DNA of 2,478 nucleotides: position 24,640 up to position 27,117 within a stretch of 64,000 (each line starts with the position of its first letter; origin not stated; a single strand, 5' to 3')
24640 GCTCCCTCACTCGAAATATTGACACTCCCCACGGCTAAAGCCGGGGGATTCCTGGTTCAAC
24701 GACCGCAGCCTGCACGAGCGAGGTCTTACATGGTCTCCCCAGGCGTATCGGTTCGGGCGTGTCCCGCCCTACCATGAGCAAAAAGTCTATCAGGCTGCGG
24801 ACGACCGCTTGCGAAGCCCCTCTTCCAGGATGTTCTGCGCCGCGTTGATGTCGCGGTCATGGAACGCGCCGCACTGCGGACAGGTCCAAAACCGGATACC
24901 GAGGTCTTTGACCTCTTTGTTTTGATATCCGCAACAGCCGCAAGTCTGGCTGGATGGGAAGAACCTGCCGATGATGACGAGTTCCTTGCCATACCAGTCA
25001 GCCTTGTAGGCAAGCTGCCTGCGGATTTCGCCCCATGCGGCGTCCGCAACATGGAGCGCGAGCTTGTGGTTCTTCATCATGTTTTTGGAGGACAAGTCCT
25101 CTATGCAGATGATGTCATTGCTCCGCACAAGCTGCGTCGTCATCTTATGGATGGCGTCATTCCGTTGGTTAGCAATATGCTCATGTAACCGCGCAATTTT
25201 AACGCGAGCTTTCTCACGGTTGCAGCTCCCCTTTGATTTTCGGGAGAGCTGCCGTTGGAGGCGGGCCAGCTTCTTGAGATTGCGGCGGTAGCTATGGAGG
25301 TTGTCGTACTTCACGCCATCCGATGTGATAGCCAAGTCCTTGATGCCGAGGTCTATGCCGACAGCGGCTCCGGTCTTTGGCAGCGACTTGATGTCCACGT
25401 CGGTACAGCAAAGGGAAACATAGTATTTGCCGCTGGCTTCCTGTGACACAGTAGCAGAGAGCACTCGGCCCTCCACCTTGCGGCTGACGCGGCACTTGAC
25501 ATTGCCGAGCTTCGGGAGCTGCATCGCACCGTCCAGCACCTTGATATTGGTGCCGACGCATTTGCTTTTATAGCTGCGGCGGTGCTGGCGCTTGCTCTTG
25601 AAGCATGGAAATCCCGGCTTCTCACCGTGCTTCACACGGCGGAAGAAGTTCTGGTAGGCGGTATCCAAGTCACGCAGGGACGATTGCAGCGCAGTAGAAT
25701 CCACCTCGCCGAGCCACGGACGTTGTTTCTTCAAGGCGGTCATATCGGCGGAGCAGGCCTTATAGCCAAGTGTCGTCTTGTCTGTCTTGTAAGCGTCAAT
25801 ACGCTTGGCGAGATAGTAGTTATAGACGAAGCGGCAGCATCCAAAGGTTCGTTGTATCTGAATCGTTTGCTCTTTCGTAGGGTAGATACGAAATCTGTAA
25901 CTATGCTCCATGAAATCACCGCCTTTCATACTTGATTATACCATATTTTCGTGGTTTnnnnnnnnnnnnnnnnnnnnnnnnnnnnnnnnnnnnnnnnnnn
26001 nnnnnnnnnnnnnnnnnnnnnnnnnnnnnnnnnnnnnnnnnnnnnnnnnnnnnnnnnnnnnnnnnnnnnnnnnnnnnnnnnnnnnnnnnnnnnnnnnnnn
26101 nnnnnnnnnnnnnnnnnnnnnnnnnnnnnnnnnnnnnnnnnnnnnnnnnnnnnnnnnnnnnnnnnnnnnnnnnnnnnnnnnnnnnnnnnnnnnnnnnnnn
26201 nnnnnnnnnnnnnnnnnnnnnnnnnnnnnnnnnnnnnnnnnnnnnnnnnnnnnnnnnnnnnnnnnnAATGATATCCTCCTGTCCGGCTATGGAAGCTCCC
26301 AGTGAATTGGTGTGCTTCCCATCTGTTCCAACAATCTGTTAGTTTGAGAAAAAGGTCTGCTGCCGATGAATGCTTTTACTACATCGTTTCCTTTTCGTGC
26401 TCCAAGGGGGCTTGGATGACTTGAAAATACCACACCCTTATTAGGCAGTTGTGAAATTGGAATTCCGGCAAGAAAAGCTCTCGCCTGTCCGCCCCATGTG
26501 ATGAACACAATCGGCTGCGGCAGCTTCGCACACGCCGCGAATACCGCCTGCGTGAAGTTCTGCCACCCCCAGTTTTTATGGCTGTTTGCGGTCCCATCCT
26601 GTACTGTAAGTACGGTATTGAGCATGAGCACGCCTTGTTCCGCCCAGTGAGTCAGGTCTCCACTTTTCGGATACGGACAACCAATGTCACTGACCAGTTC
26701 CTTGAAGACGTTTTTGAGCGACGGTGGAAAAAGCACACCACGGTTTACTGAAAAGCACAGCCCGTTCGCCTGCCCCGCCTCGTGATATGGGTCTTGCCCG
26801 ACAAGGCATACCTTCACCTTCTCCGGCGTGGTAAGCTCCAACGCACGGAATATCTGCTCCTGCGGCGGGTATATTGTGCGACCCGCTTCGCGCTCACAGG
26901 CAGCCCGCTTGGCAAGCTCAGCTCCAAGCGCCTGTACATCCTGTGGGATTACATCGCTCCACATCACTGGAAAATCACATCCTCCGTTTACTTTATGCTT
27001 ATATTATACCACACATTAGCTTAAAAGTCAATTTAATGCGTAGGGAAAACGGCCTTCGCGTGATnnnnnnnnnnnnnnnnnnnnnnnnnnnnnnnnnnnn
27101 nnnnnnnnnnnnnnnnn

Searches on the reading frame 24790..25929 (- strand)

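Call 22: search_protein_families(library=pfam, proteins=[window:24790-25929:-], max_evalue=0.01)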
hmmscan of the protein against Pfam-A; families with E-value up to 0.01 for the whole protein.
window:24790-25929:- (379 aa): 3 families
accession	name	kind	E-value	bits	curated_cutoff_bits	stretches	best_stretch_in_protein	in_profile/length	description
PF01385.25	OrfB_IS605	-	2.3e-27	96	30.5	1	175-287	4-119/120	Probable transposase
PF07282.18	Cas12f1-like_TNB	-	1.2e-23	83.4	26.3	1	299-367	1-60/60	Cas12f1-like, TNB domain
PF12323.14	HTH_OrfB_IS605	-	4.1e-21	74.6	21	1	7-51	1-46/47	Helix-turn-helix domain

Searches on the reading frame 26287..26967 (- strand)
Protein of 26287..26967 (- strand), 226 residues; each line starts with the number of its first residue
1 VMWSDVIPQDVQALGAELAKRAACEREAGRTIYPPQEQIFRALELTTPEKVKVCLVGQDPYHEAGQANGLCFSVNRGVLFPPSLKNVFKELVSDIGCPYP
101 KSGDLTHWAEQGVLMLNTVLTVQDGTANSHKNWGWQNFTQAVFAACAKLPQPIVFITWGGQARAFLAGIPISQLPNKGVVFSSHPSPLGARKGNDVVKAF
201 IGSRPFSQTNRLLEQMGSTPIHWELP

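Call 67: search_protein_families(library=pfam, proteins=[window:26287-26967:-], max_evalue=0.001)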
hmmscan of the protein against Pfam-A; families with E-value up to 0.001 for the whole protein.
window:26287-26967:- (226 aa): 1 family
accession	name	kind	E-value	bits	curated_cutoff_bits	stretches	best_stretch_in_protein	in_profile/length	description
PF03167.25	UDG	-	1.3e-14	54.9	24.3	1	48-194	5-127/141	Uracil DNA glycosylase superfamily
